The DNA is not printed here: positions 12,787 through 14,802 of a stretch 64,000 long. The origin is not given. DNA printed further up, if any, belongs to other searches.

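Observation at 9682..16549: Cellulose-like beta-glucan synthesis and remodelling locus: BcsA-like synthase without PilZ, GH8, GH6, GT2 and GT-C enzymes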

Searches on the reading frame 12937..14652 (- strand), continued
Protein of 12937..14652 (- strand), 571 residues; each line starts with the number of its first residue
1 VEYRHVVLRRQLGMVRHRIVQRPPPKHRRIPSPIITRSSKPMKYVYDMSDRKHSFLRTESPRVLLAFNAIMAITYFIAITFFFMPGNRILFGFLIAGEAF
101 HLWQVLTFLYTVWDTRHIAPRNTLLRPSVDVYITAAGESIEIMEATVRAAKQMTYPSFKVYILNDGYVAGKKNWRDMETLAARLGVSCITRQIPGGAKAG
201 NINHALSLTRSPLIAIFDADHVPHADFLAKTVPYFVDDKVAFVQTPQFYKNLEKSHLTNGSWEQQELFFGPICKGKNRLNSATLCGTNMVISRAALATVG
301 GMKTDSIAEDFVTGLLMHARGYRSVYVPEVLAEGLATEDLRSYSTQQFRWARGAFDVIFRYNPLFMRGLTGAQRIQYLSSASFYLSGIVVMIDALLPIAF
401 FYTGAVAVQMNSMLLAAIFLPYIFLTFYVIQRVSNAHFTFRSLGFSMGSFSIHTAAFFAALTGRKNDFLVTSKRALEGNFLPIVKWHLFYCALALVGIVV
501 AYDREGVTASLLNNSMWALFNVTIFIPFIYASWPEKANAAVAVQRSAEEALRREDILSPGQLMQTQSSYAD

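Call 42: find_encoding_contigs(protein=P0253, flank=9000, max_places=2)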
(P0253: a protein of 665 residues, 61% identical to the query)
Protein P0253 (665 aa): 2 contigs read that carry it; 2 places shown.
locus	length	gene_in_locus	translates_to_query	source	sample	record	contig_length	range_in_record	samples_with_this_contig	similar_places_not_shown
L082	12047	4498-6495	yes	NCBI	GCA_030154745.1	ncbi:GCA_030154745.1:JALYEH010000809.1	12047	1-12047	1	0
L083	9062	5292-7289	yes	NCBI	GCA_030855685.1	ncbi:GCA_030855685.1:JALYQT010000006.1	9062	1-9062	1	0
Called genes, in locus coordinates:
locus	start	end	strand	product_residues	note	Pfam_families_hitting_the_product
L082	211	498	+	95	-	-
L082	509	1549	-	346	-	PF01757:Acyl_transf_3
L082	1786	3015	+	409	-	PF01270:Glyco_hydro_8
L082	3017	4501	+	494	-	-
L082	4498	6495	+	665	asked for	PF00535:Glycos_transf_2, PF13641:Glyco_tranf_2_3, PF13506:Glyco_transf_21, PF13632:Glyco_trans_2_3, PF03552:Cellulose_synt, PF04138:GtrA_DPMS_TM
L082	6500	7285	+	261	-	PF00535:Glycos_transf_2, PF10111:Glyco_tranf_2_2 (weak), PF13641:Glyco_tranf_2_3 (weak)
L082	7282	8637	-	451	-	PF01341:Glyco_hydro_6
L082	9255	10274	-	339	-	PF02618:YceG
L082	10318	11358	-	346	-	PF01594:AI-2E_transport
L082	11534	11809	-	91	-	-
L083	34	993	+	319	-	-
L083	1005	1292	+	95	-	-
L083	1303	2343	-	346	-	PF01757:Acyl_transf_3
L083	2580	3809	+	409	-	PF01270:Glyco_hydro_8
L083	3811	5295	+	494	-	-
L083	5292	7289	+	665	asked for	PF00535:Glycos_transf_2, PF13641:Glyco_tranf_2_3, PF13506:Glyco_transf_21, PF13632:Glyco_trans_2_3, PF03552:Cellulose_synt, PF04138:GtrA_DPMS_TM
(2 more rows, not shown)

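Call 45: find_encoding_contigs(protein=P0314, flank=9000, max_places=2)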
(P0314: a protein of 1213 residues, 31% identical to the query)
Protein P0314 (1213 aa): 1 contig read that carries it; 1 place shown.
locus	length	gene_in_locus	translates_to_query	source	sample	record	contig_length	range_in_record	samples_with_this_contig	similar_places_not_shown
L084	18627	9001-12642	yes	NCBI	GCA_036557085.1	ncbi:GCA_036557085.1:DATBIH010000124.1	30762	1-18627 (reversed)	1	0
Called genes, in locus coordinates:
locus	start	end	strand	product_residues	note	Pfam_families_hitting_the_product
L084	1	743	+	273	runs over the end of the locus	PF13489:Methyltransf_23 (weak), PF13847:Methyltransf_31, PF08241:Methyltransf_11, PF08242:Methyltransf_12, PF13649:Methyltransf_25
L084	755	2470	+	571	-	PF17885:Smoa_sbd, PF01613:Flavin_Reduct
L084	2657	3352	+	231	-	PF00072:Response_reg, PF00196:GerE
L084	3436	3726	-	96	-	-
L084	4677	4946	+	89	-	-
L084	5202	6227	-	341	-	PF04542:Sigma70_r2, PF04545:Sigma70_r4 (weak), PF08281:Sigma70_r4_2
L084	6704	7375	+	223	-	-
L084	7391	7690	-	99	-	-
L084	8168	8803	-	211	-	PF00160:Pro_isomerase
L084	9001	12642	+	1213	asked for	PF00535:Glycos_transf_2, PF13641:Glyco_tranf_2_3, PF13506:Glyco_transf_21, PF13632:Glyco_trans_2_3, PF03552:Cellulose_synt, PF13231:PMT_2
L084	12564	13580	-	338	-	PF02156:Glyco_hydro_26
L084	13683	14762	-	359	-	PF02156:Glyco_hydro_26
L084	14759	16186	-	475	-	PF07995:GSDH, PF23500:DUF7133 (faint), PF07995:GSDH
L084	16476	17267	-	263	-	-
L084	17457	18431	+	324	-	-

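Call 50: find_encoding_contigs(protein=P0275, flank=9000, max_places=1)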
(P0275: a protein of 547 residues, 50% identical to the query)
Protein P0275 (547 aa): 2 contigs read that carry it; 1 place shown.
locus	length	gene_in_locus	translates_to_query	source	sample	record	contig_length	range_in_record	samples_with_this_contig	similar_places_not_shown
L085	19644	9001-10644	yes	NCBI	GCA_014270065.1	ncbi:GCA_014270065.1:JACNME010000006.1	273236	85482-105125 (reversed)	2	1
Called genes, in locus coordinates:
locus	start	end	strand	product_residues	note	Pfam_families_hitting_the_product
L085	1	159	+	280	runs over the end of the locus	PF02424:ApbE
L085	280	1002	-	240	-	PF07685:GATase_3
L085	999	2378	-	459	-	PF08245:Mur_ligase_M, PF08353:MurT_C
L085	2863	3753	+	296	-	PF14344:DUF4397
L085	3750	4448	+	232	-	-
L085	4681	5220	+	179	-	PF04138:GtrA_DPMS_TM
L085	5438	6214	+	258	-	PF00535:Glycos_transf_2, PF13641:Glyco_tranf_2_3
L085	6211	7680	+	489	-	PF13439:Glyco_transf_4, PF13579:Glyco_trans_4_4, PF00534:Glycos_transf_1, PF13692:Glyco_trans_1_4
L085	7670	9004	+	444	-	PF01270:Glyco_hydro_8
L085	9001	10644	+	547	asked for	PF00535:Glycos_transf_2, PF13641:Glyco_tranf_2_3, PF13506:Glyco_transf_21, PF13632:Glyco_trans_2_3, PF03552:Cellulose_synt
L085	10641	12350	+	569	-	PF13231:PMT_2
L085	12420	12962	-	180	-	PF01047:MarR, PF12802:MarR_2, PF13463:HTH_27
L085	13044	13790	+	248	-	PF00106:adh_short, PF01370:Epimerase (weak), PF08659:KR, PF13561:adh_short_C2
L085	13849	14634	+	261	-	PF00106:adh_short (faint), PF13561:adh_short_C2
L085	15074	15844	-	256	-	PF00106:adh_short, PF08659:KR, PF13561:adh_short_C2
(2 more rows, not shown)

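Call 56: predict_structure(alignment_id=A2)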
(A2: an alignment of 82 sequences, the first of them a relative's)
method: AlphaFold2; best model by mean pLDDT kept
length: 995 residues; sequences in the alignment: 82
mean_pLDDT: 91.8   pTM: 0.87
mean pLDDT of the five models: 91.8, 91.8, 90.5, 89.7, 88.6
residues with pLDDT >= 90: 785; 70-90: 161; 50-70: 42; < 50: 7
segments of 3 or more residues with pLDDT < 50: 1-3, 507-509
pLDDT, mean of each block of 10 residues (from residue 1): 66 91 97 96 97 97 96 82 85 96 98 97 96 98 98 93 98 97 97 94 95 92 93 89 90 98 90 96 95 95 94 92 88 92 96 98 95 86 94 92 94 97 87 87 97 98 96 97 96 79 51 76 98 93 92 94 90 97 96 97 98 95 97 95 98 97 94 98 95 96 95 98 95 68 64 87 86 91 80 92 92 80 89 95 90 95 89 82 97 95 93 95 79 93 93 93 94 97 94 87
secondary structure, 60 per line:
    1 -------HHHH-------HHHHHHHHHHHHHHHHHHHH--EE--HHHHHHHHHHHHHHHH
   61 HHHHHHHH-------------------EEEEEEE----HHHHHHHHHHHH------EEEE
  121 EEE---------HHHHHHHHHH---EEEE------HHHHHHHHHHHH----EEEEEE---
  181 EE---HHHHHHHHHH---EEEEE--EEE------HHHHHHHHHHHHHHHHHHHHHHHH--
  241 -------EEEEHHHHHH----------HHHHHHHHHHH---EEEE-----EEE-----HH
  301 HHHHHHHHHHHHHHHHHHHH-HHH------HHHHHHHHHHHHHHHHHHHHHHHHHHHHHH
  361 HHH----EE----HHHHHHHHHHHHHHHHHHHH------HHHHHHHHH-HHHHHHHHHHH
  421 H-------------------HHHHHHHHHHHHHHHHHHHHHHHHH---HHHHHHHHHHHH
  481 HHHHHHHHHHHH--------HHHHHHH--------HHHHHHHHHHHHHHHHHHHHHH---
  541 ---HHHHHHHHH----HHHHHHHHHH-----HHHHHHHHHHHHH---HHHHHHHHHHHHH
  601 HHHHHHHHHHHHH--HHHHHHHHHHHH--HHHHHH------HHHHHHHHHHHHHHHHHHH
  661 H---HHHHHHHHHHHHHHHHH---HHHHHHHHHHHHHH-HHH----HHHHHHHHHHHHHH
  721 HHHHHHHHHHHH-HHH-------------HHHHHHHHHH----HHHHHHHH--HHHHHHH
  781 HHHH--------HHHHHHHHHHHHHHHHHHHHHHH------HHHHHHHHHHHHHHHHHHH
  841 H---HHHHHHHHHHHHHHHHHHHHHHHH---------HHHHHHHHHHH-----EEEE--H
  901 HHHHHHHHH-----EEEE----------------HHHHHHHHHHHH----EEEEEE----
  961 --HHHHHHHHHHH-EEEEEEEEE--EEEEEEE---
elements in order (helices of 4 or more, strands of 3 or more residues): H8-11 H19-38 H45-68 E88-94 H99-110 E117-123 H133-142 E146-149 H156-167 E172-177 H186-195 E199-203 E206-208 H215-238 E248-251 H252-257 H268-278 E282-285 E291-293 H299-320 H331-363 H374-393 H400-408 H410-421 H441-465 H469-492 H501-507 H516-537 H544-552 H557-566 H572-584 H588-613 H616-627 H630-635 H642-661 H665-681 H685-698 H707-732 H750-759 H764-771 H774-784 H793-815 H822-841 H845-868 H878-888 E894-897 H900-909 E915-918 H935-946 E951-956 H963-973 E975-983 E986-992

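Call 59: fold_search(model_id=the predicted structure, library=pdb)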
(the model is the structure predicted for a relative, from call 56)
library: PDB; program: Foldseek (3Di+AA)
matches with E <= 10: 790; with E <= 0.001: 216
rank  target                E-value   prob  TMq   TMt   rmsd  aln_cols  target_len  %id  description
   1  9b8v_E                8.7e-26  1.00  0.44  0.51   3.4       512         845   24  AlphaFold2 informed cryo-EM model of the E. coli cellulose synthase BcsAG3B6 complex (released 2025-02-19)
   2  4p00_A                4.1e-25  1.00  0.43  0.58   7.7       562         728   26  Bacterial Cellulose Synthase in complex with cyclic-di-GMP and UDP (released 2014-04-09)
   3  4hg6_A                4.2e-23  1.00  0.42  0.54   7.9       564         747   26  Structure of a cellulose synthase - cellulose translocation intermediate (released 2012-12-19)
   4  5ej1_A                8.6e-23  1.00  0.43  0.58   7.9       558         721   24  Pre-translocation state of bacterial cellulose synthase (released 2016-03-30)
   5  9fnn_A                2.3e-22  1.00  0.43  0.54   4.9       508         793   24  Cryo-EM structure of the c-di-GMP-saturated 'crown'less Bcs macrocomplex for cellulose secretion in E. coli (released 2024-10-16)
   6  9fmz_A                2.3e-21  1.00  0.42  0.50   4.3       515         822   23  Cryo-EM structure of the c-di-GMP-bound synthase:pEtN transferase complex (BcsA-Bct-G3) from the E. coli cellulose sec (released 2024-10-16)
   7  9fmv_A                4.2e-20  1.00  0.38  0.48   4.9       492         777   22  Cryo-EM structure of the c-di-GMP-free synthase:pEtN transferase complex (BcsA-Bct-G3) from the E. coli cellulose secr (released 2024-10-16)
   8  9fp0_A                1.1e-19  1.00  0.39  0.49   4.1       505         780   23  Cryo-EM structure of the 'crown'less Bcs macrocomplex for E. coli cellulose secretion in non-saturating c-di-GMP (loca (released 2024-10-16)
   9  8vi0_A                3.3e-15  1.00  0.39  0.53   8.1       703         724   17  Cryo EM structure of a soybean CesA6 homotrimer (released 2025-01-15)
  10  8vi0_B                3.7e-15  1.00  0.39  0.52   8.1       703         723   16  Cryo EM structure of a soybean CesA6 homotrimer (released 2025-01-15)
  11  8vht_A                1.7e-14  1.00  0.39  0.55   6.9       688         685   15  Cryo EM structure of a soybean CesA3 homotrimer (released 2025-01-15)
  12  8g2j_I                2.2e-14  1.00  0.40  0.54   7.4       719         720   17  Hybrid aspen cellulose synthase-8 bound to UDP-glucose (released 2023-03-01)
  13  8g2j_D                2.3e-14  1.00  0.40  0.55   7.9       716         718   16  Hybrid aspen cellulose synthase-8 bound to UDP-glucose (released 2023-03-01)
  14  7d5k_A                7.4e-14  1.00  0.41  0.55   6.9       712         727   16  CryoEM structure of cotton cellulose synthase isoform 7 (released 2021-07-28)
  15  8vhz_A                7.7e-14  1.00  0.40  0.54   7.3       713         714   16  Cryo EM structure of a soybean CesA1 homotrimer (released 2025-01-15)
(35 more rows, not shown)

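Call 70: search_protein_families(library=pfam, proteins=[L082:3017-4501:+], max_evalue=0.01)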
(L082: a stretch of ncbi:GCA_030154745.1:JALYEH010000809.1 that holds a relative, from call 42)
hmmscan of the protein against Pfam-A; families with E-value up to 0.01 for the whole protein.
L082:3017-4501:+ (494 aa): 1 family
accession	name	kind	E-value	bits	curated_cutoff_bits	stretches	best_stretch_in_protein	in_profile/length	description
PF13231.12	PMT_2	-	2.6e-05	24.9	26.1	1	66-195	4-129/160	Dolichyl-phosphate-mannose-protein mannosyltransferase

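Call 74: list_cluster_members(proteins=[P0001, P0121, P0289])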
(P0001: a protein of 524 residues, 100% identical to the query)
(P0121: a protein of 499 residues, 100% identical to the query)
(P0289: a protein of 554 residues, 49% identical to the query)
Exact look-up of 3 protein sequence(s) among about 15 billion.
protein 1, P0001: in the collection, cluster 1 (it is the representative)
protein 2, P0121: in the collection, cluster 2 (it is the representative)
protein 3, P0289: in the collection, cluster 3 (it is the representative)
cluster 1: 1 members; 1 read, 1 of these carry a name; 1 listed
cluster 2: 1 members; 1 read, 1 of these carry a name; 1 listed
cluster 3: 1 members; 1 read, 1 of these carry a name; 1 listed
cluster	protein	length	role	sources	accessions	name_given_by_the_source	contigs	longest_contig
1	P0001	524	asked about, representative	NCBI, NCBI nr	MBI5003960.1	glycosyltransferase [Candidatus Kaiserbacteria bacterium]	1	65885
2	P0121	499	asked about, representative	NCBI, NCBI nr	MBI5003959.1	glycosyltransferase family 39 protein [Candidatus Kaiserbacteria bacterium]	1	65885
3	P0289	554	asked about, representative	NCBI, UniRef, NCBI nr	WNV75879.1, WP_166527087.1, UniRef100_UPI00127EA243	glycosyltransferase [Geodermatophilus sp. DSM 44513] | glycosyltransferase n=1 Tax=Geodermatophilus sp. DSM 44513 TaxID=1528104 ...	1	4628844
